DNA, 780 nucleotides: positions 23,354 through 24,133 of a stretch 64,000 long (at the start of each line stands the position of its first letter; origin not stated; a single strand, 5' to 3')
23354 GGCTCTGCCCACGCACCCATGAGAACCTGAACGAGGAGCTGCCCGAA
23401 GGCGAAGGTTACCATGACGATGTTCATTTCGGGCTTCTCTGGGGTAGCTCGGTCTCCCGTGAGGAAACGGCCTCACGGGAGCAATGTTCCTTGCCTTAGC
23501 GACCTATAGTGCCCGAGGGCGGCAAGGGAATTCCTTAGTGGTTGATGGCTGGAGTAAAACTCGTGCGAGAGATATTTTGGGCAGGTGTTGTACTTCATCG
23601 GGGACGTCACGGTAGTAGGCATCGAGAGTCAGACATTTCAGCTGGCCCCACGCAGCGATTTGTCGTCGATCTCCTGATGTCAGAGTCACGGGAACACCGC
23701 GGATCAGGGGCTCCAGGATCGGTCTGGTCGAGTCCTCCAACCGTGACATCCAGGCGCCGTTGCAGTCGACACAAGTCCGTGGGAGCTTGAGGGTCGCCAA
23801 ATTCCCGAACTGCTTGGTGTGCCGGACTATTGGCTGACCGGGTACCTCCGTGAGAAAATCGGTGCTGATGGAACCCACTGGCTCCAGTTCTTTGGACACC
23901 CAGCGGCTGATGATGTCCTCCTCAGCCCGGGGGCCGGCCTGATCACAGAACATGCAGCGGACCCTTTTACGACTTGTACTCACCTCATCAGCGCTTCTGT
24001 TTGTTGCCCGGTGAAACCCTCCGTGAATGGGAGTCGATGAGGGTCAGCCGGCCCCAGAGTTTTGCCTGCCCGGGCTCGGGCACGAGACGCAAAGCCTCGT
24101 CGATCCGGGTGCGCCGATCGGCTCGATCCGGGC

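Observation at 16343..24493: ~8 kb genomic island bounded by a 47-bp direct repeat of the tRNA-Ala 3' half, with no integrase left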

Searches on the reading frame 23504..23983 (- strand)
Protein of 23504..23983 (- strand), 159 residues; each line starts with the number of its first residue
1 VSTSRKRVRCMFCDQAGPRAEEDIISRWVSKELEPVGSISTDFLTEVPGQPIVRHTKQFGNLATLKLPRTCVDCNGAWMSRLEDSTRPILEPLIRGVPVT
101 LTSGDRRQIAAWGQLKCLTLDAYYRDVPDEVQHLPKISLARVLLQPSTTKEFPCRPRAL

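Call 9: search_protein_families(library=pfam, max_evalue=0.01, proteins=[window:23504-23983:-])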
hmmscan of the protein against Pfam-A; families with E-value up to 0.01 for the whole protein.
window:23504-23983:- (159 aa): 0 families

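Call 29: find_encoding_contigs(protein=window:23504-23983:-, flank=10000, max_places=10)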
Protein window:23504-23983:- (159 aa): no gene with exactly this product is on record in the collection.

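Call 34: search_protein_families(library=ncbifam, max_evalue=0.01, proteins=[window:23504-23983:-])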
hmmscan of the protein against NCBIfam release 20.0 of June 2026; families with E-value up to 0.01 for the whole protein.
window:23504-23983:- (159 aa): 0 families

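Call 35: search_protein_families(library=phrogs, max_evalue=0.01, proteins=[window:23504-23983:-])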
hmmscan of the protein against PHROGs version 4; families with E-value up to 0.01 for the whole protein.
window:23504-23983:- (159 aa): 1 family
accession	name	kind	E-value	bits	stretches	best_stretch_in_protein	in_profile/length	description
phrog_38451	-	unknown function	5.7e-07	30.1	1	3-93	49-154/326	-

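Call 36: find_homologous_proteins(query=window:23504-23983:-, max_evalue=0.001)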
Query window:23504-23983:- (159 aa): 9 proteins with E <= 0.001 among 81 candidates.
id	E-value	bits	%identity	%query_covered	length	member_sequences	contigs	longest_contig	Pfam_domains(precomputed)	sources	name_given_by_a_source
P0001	1.3e-95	335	99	94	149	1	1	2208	-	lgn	-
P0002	3.3e-74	266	85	86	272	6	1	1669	-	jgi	jgi:hypothetical protein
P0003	4.8e-57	210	64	91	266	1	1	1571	-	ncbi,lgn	-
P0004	1.2e-49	186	61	85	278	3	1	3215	-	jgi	-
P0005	5.0e-45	171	66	74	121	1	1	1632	-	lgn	-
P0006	6.8e-45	171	91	53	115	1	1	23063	-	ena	-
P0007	9.6e-38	147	92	46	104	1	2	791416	-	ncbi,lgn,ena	-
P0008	2.4e-37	146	61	67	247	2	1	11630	-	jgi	jgi:hypothetical protein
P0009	3.9e-32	129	53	85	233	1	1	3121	-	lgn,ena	-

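Call 37: find_encoding_contigs(protein=P0007, flank=10000, max_places=4)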
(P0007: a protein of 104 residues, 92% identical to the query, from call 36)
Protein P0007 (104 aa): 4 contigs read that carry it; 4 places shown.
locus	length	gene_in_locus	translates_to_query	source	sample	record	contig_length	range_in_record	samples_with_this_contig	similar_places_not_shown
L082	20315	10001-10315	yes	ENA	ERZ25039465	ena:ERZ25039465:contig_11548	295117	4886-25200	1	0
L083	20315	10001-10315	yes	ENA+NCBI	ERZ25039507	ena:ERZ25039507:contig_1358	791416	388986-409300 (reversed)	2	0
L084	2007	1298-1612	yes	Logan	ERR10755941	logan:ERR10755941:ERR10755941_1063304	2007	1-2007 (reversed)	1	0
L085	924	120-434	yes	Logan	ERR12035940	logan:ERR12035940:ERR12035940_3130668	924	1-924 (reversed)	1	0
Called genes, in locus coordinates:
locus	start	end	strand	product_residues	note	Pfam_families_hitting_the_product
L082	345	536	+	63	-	-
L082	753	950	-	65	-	-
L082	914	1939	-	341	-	PF03824:NicO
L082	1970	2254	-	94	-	-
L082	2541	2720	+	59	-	-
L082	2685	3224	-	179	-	PF04542:Sigma70_r2, PF08281:Sigma70_r4_2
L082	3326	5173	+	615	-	PF00578:AhpC-TSA (weak), PF02630:SCO1-SenC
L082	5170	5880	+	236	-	-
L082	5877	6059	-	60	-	-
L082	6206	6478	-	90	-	-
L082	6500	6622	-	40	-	-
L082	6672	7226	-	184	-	-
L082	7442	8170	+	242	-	PF01814:Hemerythrin (weak)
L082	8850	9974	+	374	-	-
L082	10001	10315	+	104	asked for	-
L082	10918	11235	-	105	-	-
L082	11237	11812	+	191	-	-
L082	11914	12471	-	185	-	-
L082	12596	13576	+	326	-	PF13749:HATPase_c_4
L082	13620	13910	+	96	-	-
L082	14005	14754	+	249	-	-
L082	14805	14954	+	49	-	-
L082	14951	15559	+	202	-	-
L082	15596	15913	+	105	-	-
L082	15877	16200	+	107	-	-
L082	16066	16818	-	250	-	PF01569:PAP2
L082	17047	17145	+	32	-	-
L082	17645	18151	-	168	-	-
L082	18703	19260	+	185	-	PF00300:His_Phos_1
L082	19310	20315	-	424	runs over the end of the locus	PF01566:Nramp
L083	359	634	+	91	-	-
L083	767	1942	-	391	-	PF03824:NicO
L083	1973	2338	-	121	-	-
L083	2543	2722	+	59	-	-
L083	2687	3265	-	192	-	PF04542:Sigma70_r2, PF08281:Sigma70_r4_2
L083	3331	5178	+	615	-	PF00578:AhpC-TSA (weak), PF02630:SCO1-SenC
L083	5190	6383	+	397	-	-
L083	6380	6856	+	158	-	PF13490:zf-HC2 (weak)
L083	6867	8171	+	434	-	PF03640:Lipoprotein_15, PF01814:Hemerythrin (faint)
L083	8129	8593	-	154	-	PF16259:DUF4913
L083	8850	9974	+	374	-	-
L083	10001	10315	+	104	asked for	-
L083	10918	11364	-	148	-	-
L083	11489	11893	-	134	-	-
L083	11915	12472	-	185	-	-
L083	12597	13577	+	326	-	PF13749:HATPase_c_4, PF12802:MarR_2 (faint)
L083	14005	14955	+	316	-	-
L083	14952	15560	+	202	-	-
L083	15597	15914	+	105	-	-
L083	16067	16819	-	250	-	PF01569:PAP2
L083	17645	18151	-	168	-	-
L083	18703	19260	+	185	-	PF00300:His_Phos_1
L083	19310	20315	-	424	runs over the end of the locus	PF01566:Nramp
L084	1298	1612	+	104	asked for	-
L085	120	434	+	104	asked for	-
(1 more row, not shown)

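Call 38: find_encoding_contigs(protein=P0006, flank=10000, max_places=4)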
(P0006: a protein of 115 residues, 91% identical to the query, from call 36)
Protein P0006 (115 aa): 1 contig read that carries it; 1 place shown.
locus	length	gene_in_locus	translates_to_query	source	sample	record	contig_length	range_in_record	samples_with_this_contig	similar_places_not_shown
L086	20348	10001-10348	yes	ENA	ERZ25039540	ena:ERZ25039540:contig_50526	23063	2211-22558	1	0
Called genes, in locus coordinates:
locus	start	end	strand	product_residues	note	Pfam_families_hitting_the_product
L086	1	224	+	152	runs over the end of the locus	PF21997:DUF6928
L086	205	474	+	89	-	PF21997:DUF6928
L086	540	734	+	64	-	-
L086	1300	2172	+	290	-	PF08751:TrwC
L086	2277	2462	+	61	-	-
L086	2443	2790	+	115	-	PF13604:AAA_30, PF13191:AAA_16 (weak), PF13245:AAA_19 (weak)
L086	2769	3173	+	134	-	PF13604:AAA_30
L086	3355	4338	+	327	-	-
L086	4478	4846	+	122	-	-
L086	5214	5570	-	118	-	PF00583:Acetyltransf_1, PF13302:Acetyltransf_3 (faint), PF13508:Acetyltransf_7 (weak), PF14542:Acetyltransf_CG (weak), PF08445:FR47 (weak)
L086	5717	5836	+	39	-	-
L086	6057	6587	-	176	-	-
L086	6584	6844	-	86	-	-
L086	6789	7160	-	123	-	-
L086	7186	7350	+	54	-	-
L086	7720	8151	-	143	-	-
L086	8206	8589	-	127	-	-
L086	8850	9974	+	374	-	-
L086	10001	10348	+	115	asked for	-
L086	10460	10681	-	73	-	-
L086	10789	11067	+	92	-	-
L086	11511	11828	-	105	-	-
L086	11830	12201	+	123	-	-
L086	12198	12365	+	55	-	-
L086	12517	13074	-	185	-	-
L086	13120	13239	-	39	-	-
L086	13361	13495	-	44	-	-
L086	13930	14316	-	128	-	PF00239:Resolvase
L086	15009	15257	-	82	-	-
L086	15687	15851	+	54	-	-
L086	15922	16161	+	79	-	-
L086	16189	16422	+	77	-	-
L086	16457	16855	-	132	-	-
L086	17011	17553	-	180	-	-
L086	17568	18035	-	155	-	-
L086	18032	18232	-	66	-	-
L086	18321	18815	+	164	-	-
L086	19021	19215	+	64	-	-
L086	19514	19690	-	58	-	PF13561:adh_short_C2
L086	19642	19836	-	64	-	-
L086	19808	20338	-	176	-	PF00106:adh_short, PF13561:adh_short_C2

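Call 43: search_protein_families(library=pfam, max_evalue=1, proteins=[L082:8850-9974:+, L086:8850-9974:+, P0002, P0004, L082:10918-11235:-, L082:11237-11812:+, L082:11914-12471:-, L083:14005-14955:+, L082:14951-15559:+, L082:15596-15913:+])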
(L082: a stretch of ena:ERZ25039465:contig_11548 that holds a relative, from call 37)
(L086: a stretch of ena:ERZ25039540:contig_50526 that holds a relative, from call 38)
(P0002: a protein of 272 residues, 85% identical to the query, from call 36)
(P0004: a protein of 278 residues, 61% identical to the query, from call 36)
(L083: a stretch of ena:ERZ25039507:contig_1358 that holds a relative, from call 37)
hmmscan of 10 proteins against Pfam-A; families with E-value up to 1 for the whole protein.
L082:8850-9974:+ (374 aa): 0 families

L086:8850-9974:+ (374 aa): 0 families

P0002 (272 aa): 0 families

P0004 (278 aa): 0 families

L082:10918-11235:- (105 aa): 0 families

L082:11237-11812:+ (191 aa): 0 families

L082:11914-12471:- (185 aa): 0 families

L083:14005-14955:+ (316 aa): 2 families
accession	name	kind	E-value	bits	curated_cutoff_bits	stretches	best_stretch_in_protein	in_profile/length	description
PF08281.18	Sigma70_r4_2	-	0.036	14.2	25.7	1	131-168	13-50/54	Sigma-70, region 4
PF07315.17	DUF1462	-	0.071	13.9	25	1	47-89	44-86/93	Protein of unknown function (DUF1462)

L082:14951-15559:+ (202 aa): 4 families
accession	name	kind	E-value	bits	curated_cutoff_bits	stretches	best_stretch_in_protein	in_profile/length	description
PF20003.4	fvmX5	-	0.023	15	24.2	1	5-67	15-75/187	FtsH ternary system domain X5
PF08461.16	HTH_12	-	0.028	14.8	21.4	1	18-54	2-38/66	Ribonuclease R winged-helix domain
PF05066.19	HARE-HTH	-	0.1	13.4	25.9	1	20-48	8-36/71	HB1, ASXL, restriction endonuclease HTH domain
PF20696.2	UbiD_C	-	0.14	12.7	24.2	1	98-157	63-119/127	3-octaprenyl-4-hydroxybenzoate carboxy-lyase C-terminal domain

L082:15596-15913:+ (105 aa): 0 families

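Call 74: search_protein_families(library=padloc, max_evalue=0.01, proteins=[L082:8850-9974:+, P0002, P0004, L082:12596-13576:+, L083:14005-14955:+, L082:14951-15559:+])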
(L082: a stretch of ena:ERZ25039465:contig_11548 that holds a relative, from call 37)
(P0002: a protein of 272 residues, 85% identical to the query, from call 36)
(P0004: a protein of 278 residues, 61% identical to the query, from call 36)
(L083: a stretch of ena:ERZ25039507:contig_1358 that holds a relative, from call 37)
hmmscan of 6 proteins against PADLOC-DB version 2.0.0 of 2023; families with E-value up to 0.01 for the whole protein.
L082:8850-9974:+ (374 aa): 0 families

P0002 (272 aa): 0 families

P0004 (278 aa): 0 families

L082:12596-13576:+ (326 aa): 4 families
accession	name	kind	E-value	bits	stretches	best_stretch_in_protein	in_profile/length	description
PDLC02402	Aga_SIR2-PNTD1-PNTD2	-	1.2e-12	44.8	1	44-246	354-562/876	Class I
PDLC02418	Aga_SIR2-Kinase-PNTD1-PNTD2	-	1.4e-10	38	1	135-179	318-361/756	Class I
PDLC02394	pAgo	-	5e-07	25.8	1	130-179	308-356/1121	-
PDLC01850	CARF3--CARF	-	0.0076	14.1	0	255-312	143-197/209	-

L083:14005-14955:+ (316 aa): 0 families

L082:14951-15559:+ (202 aa): 0 families

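Call 77: search_solved_structures(query=L082:8850-9974:+, max_evalue=1, show_alignments=1)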
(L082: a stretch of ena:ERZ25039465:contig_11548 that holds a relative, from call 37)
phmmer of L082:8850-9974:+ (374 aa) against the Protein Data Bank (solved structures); distinct sequences matched with E-value up to 1: 0.

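Call 83: find_encoding_contigs(protein=P0001, flank=10000, max_places=4)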
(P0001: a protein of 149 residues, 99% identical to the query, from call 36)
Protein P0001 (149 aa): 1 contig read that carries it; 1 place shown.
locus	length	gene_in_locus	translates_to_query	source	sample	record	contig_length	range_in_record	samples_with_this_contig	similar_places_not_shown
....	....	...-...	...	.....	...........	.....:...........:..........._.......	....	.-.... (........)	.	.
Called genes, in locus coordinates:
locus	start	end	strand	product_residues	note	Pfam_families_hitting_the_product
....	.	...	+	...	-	?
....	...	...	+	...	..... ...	-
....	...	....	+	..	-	-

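Call 94: predict_structure(alignment_id=A2)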
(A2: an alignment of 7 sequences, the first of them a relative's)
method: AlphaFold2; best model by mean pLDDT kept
length: 272 residues; sequences in the alignment: 7
mean_pLDDT: 64.4   pTM: 0.71
mean pLDDT of the five models: 64.4, 50.8, 46.4, 42.4, 41.3
residues with pLDDT >= 90: 0; 70-90: 102; 50-70: 109; < 50: 61
segments of 3 or more residues with pLDDT < 50: 44-53, 162-186, 206-220, 234-240
pLDDT, mean of each block of 10 residues (from residue 1): 70 84 68 58 46 52 72 81 85 82 83 80 68 63 69 72 45 42 51 72 59 45 67 49 61 59 59 57
secondary structure, 60 per line:
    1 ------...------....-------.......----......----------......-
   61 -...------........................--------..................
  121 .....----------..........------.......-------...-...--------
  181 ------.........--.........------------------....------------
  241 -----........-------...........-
elements in order: E7-9 E16-19 H27-33 E38-43 E54-59 H72-94 H103-125 H136-145 E152-158 E166-168 E170-172 E187-195 E198-206 E225-228 H246-253 H261-271

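Call 96: fold_search(model_id=the predicted structure, library=pdb)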
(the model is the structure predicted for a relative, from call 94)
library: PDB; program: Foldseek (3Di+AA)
matches with E <= 10: 577; with E <= 0.001: 0
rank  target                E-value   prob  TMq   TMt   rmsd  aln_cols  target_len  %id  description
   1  4w4i                  7.2e-02  0.10  0.13  0.13  12.1       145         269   13  Crystal structure of EspG3 from the ESX-3 type VII secretion system of M. tuberculosis (released 2014-10-01)
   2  8apo_Bc               7.7e-02  0.02  0.08  0.08  31.8       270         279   14  Structure of the mitochondrial ribosome from Polytomella magna with tRNAs bound to the A and P sites (released 2023-06-21)
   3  5vba_A                1.5e-01  0.07  0.13  0.10  11.8       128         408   14  Structure of EspG1 chaperone from the type VII (ESX-1) secretion system determined with the assistance of N-terminal T (released 2017-07-05)
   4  8a22_Bc               1.9e-01  0.01  0.08  0.07  27.6       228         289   14  Structure of the mitochondrial ribosome from Polytomella magna (released 2022-11-16)
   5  7qfd                  2.6e-01  0.25  0.12  0.07   5.8        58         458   19  Crystal structure of a bacterial pyranose 2-oxidase complex with D-glucose (released 2023-07-05)
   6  6y0g_SD               2.9e-01  0.05  0.13  0.15  16.2       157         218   13  Structure of human ribosome in classical-PRE state (released 2020-04-15)
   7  9d78_A                3.5e-01  0.03  0.15  0.16  16.6       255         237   10  Apo-OXA-58 carbapenemase (released 2024-12-11)
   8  7cpv_SD               4.0e-01  0.04  0.12  0.14  15.6       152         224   11  Cryo-EM structure of 80S ribosome from mouse testis (released 2022-02-02)
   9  7kpt                  4.2e-01  0.06  0.12  0.09   5.6        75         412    9  Crystal structure of CtdE in complex with FAD and substrate 4 (released 2021-06-16)
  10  4zr7_B                4.5e-01  0.09  0.14  0.28  13.2       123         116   11  The structure of a domain of a functionally unknown protein from Bacillus subtilis subsp. subtilis str. 168 (released 2015-05-27)
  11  9d7c_A                4.5e-01  0.02  0.14  0.15  16.1       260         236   10  OXA-58-NA-1-157 10 min complex (released 2024-12-11)
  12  9j0h_E                5.0e-01  0.06  0.13  0.10   6.8        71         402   11  The crystal structure of styrene monooxygenase StyA from Streptomyces vilmorinianum (released 2025-03-19)
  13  9d78_D                5.0e-01  0.02  0.15  0.16  16.9       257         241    8  Apo-OXA-58 carbapenemase (released 2024-12-11)
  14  9ixo_B                5.4e-01  0.02  0.14  0.13  16.4       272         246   11  Crystal structure of OXA-14 (released 2024-10-23)
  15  8x38                  5.7e-01  0.05  0.11  0.08   7.1        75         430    8  Crystal Structure of Decarboxylative Vanillate 1-Hydroxylase from Phanerochaete chrysosporium (released 2024-01-24)
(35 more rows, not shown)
